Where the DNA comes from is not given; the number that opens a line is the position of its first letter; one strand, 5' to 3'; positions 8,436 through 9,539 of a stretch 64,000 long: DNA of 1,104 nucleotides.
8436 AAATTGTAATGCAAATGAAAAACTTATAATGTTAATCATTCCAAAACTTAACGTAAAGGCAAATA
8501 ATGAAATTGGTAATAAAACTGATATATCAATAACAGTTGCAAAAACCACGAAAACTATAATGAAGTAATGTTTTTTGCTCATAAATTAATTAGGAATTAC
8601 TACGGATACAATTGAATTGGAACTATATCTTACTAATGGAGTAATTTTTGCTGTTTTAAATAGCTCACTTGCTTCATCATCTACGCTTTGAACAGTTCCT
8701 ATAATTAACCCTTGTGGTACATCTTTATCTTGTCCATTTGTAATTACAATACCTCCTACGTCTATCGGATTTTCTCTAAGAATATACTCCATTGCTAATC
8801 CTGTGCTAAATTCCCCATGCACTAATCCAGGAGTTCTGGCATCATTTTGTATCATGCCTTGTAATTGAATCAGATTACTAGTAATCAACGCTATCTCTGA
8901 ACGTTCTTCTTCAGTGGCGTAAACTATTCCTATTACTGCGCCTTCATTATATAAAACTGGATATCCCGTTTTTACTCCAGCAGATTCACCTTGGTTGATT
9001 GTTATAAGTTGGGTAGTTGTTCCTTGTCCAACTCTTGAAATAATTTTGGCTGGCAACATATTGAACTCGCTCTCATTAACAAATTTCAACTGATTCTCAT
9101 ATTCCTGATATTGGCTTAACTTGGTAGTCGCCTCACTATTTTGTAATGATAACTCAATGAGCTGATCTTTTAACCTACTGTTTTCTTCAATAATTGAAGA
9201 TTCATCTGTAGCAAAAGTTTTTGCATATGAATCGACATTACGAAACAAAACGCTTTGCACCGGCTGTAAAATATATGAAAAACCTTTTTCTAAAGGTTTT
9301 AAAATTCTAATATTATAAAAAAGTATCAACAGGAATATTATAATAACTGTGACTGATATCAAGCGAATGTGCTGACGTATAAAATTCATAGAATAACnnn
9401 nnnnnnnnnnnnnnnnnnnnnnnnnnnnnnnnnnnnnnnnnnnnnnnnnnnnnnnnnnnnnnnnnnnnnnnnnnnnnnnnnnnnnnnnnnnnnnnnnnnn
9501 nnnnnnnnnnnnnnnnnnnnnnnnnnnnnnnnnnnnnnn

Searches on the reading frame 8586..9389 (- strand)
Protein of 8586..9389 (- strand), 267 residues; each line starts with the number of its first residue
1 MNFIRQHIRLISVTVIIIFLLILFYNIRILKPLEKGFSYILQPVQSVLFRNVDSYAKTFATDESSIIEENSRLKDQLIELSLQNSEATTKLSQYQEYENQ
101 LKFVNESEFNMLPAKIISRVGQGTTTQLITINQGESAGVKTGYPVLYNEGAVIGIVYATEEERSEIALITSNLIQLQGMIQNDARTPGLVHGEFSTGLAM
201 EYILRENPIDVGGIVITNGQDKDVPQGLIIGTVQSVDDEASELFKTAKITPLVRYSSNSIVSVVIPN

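Call 73: search_protein_families(library=pfam, proteins=[window:8586-9389:-], max_evalue=0.001)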
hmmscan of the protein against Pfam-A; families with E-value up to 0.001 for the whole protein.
window:8586-9389:- (267 aa): 1 family
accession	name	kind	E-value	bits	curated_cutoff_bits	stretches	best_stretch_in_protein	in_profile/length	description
PF04085.20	MreC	-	1.4e-28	100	28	1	123-264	7-146/147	Rod shape-determining protein MreC, barrel core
